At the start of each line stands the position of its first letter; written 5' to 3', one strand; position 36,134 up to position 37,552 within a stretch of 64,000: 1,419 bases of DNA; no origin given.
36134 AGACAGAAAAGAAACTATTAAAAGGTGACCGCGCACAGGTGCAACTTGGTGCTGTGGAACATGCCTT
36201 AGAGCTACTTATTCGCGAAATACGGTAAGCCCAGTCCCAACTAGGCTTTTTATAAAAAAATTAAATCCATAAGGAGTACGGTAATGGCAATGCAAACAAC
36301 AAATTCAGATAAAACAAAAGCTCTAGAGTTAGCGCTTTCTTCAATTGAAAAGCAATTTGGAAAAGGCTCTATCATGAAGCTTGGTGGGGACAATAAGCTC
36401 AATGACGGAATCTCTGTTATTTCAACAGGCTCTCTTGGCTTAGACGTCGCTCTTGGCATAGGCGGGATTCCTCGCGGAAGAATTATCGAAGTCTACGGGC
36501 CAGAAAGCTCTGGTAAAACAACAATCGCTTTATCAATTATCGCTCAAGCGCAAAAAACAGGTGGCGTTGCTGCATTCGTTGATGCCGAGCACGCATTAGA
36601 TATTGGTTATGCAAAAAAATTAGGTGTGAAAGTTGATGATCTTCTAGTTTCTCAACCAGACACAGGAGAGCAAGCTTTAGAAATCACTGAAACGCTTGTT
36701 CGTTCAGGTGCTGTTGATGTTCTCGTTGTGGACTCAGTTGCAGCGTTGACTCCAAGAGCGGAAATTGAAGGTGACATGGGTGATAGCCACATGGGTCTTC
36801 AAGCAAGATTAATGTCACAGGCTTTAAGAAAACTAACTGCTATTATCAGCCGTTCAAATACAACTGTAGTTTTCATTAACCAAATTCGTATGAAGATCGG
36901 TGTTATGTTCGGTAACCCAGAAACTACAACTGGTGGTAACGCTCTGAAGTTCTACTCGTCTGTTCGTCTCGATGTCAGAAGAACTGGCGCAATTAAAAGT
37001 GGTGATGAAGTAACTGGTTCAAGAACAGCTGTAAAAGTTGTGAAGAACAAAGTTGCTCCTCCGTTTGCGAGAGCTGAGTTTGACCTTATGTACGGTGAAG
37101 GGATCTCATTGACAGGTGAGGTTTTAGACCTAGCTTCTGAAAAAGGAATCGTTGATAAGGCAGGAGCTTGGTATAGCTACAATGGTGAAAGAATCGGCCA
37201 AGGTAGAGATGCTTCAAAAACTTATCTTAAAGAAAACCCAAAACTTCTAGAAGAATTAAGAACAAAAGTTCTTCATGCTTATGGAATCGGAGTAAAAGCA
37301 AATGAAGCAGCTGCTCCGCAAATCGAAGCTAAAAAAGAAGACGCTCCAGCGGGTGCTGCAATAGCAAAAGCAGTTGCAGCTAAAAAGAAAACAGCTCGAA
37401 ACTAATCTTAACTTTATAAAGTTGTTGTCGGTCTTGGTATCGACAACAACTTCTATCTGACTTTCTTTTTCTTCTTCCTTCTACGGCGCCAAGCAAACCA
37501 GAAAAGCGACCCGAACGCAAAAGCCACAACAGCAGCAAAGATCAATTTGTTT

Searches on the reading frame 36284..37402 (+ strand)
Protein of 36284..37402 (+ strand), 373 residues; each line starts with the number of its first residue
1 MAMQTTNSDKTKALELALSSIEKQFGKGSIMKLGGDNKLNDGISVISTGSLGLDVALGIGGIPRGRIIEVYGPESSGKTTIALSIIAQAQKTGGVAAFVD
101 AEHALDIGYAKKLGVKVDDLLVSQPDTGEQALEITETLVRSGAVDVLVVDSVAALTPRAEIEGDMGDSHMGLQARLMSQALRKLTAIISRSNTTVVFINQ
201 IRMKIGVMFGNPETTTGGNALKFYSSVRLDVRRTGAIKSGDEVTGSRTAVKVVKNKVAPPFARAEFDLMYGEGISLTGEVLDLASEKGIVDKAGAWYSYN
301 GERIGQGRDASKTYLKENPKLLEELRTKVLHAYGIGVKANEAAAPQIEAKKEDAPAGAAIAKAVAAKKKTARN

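Call 54: find_homologous_proteins(query=window:36284-37402:+, max_evalue=1e-50)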
Query window:36284-37402:+ (373 aa): 8000 proteins with E <= 1e-50 among 8000 candidates; the best 120 are listed.
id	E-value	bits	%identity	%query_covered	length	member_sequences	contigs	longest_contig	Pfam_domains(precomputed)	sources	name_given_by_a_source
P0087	2.7e-231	785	100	100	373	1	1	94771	PF06745.20,PF08423.18,PF00154.28,PF21096.3,PF27531.1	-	-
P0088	5.1e-199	679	92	91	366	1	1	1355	PF06745.20,PF08423.18,PF00154.28,PF21096.3,PF27531.1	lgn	-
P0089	1.6e-197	674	89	95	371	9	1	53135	PF06745.20,PF08423.18,PF00154.28,PF21096.3,PF01637.25,PF27531.1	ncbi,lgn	ncbi:MAG: recombinase RecA [Bdellovibrionota bacterium]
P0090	9.1e-196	668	90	90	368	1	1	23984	PF06745.20,PF08423.18,PF00154.28,PF21096.3,PF27531.1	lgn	-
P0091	7.7e-195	665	86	99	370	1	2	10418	PF06745.20,PF08423.18,PF00154.28,PF21096.3,PF27531.1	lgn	-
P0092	1.3e-193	661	85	94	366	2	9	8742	PF06745.20,PF08423.18,PF00154.28,PF21096.3,PF27531.1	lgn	-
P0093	2.5e-192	657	87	90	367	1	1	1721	PF06745.20,PF08423.18,PF00154.28,PF21096.3,PF27531.1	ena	-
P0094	2.0e-187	641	86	91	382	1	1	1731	PF06745.20,PF08423.18,PF00154.28,PF21096.3,PF27531.1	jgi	-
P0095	2.0e-185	634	85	92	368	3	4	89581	PF06745.20,PF08423.18,PF00154.28,PF21096.3,PF27531.1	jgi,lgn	-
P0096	2.6e-182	624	83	89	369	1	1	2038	PF06745.20,PF08423.18,PF00154.28,PF21096.3,PF27531.1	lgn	-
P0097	3.9e-182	623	83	91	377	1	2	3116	PF06745.20,PF08423.18,PF00154.28,PF21096.3,PF27531.1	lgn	-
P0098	2.0e-181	621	83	91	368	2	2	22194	PF06745.20,PF08423.18,PF00154.28,PF21096.3,PF27531.1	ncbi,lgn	-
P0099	2.0e-180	618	81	94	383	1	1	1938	PF06745.20,PF08423.18,PF00154.28,PF21096.3,PF27531.1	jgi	jgi:recombination protein RecA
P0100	2.2e-176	604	82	91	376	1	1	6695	PF06745.20,PF08423.18,PF00154.28,PF21096.3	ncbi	-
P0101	7.2e-175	599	85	87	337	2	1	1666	PF06745.20,PF08423.18,PF00154.28,PF21096.3,PF01637.25,PF27531.1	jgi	-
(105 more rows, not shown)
